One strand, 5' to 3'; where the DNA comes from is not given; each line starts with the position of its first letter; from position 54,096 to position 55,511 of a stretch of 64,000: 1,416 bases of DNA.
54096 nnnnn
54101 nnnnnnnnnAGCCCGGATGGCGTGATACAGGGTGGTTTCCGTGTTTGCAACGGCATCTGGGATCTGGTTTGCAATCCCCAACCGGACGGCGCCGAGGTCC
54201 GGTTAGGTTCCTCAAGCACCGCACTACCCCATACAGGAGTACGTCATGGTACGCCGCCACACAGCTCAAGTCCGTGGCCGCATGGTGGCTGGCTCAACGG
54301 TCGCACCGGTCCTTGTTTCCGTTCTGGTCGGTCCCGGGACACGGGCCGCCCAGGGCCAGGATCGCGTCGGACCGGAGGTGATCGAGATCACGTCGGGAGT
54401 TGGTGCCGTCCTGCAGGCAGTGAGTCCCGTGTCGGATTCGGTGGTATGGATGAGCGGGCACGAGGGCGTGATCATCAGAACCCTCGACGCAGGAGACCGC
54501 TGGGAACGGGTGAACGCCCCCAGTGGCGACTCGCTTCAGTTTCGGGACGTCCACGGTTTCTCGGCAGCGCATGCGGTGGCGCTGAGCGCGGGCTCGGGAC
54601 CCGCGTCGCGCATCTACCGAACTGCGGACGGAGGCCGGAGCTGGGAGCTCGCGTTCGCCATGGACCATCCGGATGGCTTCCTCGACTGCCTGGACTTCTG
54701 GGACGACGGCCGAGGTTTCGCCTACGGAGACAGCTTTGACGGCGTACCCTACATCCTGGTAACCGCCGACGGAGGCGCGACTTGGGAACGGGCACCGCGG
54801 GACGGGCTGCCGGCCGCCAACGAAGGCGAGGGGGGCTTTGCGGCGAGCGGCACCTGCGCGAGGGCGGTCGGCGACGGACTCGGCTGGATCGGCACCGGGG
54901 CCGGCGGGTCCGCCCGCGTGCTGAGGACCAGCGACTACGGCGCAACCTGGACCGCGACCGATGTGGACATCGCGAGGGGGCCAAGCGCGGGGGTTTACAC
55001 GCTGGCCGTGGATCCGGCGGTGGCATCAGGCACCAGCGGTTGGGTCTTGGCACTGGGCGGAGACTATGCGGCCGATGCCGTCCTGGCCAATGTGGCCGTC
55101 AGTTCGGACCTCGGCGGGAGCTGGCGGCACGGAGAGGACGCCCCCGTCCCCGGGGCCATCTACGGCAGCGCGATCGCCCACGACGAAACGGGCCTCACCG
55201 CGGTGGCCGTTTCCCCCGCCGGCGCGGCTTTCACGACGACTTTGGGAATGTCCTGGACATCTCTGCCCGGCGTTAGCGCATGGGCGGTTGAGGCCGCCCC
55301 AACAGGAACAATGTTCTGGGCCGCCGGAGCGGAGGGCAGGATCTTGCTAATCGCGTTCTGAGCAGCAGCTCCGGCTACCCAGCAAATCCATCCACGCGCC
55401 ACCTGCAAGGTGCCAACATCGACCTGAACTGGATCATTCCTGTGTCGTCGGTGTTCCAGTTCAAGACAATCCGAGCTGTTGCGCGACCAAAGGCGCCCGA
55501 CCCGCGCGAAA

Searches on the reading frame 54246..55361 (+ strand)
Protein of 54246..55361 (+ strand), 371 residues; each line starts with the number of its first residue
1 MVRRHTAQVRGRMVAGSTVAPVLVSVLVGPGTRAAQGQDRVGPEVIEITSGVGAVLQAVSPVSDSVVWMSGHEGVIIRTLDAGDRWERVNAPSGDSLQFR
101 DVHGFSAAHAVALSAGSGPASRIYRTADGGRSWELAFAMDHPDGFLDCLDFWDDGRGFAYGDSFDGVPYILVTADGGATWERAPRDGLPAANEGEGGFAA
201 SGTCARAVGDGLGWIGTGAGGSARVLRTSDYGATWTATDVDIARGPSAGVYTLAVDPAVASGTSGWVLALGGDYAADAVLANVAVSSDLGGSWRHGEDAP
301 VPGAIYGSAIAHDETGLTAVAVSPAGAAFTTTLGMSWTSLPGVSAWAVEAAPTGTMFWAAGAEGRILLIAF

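Call 12: search_protein_families(library=pfam, proteins=[window:54246-55361:+])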
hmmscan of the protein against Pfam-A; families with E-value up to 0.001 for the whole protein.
window:54246-55361:+ (371 aa): 4 families
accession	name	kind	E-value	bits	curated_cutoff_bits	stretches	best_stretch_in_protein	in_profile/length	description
PF15902.12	Sortilin-Vps10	-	7.7e-08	32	33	0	76-182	3-111/446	Sortilin, neurotensin receptor 3,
PF14870.12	PSII_BNR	-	2.6e-07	30.7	27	0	54-134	63-138/303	Photosynthesis system II assembly factor YCF48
PF02012.26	BNR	-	4.2e-07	29.4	27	0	172-182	2-12/12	BNR/Asp-box repeat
PF13088.12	BNR_2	-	0.00083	19.2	31.4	0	218-320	77-178/277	BNR repeat-like domain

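Call 43: search_protein_families(library=ncbifam, proteins=[window:54246-55361:+], max_evalue=1)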
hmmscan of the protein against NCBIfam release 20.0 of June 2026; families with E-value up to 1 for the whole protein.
window:54246-55361:+ (371 aa): 3 families
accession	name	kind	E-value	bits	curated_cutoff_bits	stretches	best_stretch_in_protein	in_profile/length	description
NF045728.1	glycosyl_F510_1955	equivalog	5.4e-08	32.4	175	2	58-135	143-212/246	F510_1955 family glycosylhydrolase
NF010237.0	PRK13684.1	equivalog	2.5e-07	30.1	326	3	118-184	63-125/334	photosynthesis system II assembly factor Ycf48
NF047818.1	LIC11996_lipo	equivalog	0.033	13.3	350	0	168-237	342-418/422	LIC11996 family lipoprotein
